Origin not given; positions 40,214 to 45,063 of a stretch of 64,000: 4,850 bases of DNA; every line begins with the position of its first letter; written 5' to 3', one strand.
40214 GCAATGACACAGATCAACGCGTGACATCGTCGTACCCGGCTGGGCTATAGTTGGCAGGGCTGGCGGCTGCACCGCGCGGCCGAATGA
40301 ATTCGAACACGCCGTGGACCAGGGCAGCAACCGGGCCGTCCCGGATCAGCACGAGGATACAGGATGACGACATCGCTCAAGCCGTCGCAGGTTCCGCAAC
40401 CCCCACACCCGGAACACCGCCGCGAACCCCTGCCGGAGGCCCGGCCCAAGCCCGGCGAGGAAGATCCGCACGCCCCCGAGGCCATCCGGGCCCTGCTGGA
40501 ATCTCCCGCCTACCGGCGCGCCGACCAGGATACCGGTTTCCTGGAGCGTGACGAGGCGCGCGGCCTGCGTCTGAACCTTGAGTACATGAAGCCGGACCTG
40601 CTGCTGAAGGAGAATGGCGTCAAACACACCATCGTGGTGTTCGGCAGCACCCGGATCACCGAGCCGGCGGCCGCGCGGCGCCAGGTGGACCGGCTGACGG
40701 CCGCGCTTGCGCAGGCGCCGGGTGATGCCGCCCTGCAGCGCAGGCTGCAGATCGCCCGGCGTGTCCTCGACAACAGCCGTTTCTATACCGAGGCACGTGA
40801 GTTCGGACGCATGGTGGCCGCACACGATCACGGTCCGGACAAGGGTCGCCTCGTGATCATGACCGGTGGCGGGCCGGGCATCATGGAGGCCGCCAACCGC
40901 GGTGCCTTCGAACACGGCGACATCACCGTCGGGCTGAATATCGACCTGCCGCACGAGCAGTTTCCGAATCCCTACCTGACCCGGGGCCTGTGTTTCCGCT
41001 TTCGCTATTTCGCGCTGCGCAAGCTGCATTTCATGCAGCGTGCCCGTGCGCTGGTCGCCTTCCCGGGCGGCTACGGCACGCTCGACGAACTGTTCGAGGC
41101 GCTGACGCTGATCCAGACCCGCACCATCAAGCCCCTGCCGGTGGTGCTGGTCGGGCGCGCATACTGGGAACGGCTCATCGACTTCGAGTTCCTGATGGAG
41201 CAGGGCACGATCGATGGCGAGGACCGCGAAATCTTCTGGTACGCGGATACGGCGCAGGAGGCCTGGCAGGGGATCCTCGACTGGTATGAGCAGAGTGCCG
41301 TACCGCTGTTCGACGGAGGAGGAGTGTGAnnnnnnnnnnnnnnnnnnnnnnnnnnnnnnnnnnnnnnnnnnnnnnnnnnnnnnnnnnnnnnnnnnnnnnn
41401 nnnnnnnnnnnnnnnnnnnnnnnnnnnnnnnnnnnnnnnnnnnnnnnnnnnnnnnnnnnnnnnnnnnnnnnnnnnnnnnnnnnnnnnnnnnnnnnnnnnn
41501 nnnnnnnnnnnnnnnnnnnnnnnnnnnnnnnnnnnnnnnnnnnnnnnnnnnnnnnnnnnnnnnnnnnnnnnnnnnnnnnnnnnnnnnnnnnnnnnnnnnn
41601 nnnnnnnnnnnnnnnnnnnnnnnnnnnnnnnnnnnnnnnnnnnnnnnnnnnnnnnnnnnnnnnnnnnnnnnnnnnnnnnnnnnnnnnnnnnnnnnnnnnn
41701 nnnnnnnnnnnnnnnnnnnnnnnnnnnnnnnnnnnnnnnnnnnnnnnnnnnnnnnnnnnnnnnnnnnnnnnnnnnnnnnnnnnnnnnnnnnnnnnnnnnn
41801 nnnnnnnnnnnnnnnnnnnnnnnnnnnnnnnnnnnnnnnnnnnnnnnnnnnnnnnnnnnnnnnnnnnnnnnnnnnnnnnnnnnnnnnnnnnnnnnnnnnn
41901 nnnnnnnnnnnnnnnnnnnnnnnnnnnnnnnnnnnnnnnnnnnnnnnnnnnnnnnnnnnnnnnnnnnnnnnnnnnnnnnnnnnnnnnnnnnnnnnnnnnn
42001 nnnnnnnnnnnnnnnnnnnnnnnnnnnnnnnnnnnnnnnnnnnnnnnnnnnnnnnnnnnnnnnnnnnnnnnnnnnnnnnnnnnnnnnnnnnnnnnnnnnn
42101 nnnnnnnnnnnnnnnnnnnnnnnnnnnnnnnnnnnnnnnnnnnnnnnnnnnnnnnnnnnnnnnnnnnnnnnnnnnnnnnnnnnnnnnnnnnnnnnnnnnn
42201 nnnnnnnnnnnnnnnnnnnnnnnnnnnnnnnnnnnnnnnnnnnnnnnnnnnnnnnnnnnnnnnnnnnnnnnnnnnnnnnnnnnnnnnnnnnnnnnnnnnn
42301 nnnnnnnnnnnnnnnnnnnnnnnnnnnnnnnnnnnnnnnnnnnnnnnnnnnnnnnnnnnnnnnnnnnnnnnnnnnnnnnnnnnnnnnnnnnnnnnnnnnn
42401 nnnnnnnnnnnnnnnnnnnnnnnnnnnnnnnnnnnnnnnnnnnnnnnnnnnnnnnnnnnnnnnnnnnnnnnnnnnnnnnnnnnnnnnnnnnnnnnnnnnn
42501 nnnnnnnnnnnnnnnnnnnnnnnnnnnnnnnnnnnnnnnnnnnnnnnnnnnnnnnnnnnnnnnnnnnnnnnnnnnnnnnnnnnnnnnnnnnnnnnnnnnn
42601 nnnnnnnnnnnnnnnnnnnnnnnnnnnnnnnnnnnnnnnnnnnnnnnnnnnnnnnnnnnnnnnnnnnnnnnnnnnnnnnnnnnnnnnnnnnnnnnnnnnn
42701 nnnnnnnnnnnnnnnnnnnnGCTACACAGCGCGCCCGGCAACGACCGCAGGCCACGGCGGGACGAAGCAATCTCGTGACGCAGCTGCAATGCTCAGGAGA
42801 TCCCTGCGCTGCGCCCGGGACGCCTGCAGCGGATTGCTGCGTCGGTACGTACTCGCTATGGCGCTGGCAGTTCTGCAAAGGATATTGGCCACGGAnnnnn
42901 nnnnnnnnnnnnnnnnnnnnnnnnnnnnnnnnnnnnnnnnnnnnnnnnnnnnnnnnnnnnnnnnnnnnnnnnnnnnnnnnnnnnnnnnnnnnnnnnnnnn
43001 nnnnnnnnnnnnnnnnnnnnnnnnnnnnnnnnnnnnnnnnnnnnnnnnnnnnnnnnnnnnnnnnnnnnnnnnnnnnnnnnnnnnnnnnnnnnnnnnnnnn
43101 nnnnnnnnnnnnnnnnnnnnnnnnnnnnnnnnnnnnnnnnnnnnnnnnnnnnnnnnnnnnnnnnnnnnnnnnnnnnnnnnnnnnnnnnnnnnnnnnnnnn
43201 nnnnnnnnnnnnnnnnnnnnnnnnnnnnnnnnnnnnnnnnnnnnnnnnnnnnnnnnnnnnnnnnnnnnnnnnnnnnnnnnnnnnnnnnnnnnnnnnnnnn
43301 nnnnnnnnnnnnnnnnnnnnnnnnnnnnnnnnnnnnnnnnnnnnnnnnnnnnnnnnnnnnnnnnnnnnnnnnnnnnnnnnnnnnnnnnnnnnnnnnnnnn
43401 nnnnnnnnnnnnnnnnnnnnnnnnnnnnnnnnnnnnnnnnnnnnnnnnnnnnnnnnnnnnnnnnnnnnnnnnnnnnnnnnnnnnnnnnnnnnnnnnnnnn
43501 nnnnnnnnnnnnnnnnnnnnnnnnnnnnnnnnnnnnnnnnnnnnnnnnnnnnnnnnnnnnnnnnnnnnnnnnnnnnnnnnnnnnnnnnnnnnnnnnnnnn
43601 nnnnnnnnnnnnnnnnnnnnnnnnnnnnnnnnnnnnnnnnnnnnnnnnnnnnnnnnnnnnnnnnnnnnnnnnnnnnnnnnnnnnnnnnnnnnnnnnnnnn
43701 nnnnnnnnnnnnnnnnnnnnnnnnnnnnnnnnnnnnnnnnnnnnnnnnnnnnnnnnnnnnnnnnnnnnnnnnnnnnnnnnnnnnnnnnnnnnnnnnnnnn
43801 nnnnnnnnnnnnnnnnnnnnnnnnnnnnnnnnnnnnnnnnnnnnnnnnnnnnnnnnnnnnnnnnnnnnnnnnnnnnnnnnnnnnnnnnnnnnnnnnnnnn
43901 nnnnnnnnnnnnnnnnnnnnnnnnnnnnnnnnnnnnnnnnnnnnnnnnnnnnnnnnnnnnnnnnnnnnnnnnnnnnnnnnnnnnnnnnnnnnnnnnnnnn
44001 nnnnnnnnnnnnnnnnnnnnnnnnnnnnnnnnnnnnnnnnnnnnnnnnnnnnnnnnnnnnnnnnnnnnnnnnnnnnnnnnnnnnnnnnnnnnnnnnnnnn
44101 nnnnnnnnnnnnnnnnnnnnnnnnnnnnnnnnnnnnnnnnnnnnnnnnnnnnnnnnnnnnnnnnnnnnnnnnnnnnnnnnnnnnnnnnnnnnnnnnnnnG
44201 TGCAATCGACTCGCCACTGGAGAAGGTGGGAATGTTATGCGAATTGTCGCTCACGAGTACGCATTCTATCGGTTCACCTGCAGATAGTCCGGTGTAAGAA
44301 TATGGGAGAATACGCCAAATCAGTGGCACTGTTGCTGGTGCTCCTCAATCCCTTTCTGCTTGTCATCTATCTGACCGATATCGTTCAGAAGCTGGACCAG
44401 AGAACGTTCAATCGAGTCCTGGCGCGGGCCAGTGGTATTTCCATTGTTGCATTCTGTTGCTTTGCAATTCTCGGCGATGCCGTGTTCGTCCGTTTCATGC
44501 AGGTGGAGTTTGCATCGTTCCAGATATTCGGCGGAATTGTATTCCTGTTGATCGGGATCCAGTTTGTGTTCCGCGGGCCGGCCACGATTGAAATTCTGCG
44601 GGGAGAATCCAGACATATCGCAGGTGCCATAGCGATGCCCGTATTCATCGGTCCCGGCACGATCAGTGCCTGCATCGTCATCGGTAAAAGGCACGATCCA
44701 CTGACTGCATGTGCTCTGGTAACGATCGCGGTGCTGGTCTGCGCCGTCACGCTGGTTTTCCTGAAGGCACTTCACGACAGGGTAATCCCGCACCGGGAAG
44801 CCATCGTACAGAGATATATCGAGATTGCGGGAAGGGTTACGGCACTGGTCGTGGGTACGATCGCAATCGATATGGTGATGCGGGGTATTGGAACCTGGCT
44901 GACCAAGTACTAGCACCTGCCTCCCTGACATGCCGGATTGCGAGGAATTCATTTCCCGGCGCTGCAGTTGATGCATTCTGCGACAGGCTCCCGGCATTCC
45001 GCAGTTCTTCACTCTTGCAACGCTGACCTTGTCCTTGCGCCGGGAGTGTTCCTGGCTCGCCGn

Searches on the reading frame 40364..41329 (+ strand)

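Call 44: search_protein_families(library=pfam, proteins=[window:40364-41329:+], max_evalue=0.0001)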
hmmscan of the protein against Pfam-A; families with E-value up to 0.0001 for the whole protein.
window:40364-41329:+ (321 aa): 2 families
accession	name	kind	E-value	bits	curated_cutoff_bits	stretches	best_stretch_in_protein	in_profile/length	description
PF03641.19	Lysine_decarbox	-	4.3e-30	105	27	1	174-302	1-129/131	Possible lysine decarboxylase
PF18306.6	LDcluster4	-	4.5e-10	39.8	26.3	1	141-248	18-115/151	SLOG cluster4 family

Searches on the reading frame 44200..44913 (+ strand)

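Call 44: search_protein_families(library=pfam, proteins=[window:44200-44913:+], max_evalue=0.0001)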
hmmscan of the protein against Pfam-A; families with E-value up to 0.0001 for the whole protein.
window:44200-44913:+ (237 aa): 1 family
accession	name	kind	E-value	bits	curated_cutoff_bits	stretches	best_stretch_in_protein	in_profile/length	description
PF01914.23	MarC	-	1.5e-18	67.4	23.9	1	37-233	3-202/203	MarC family integral membrane protein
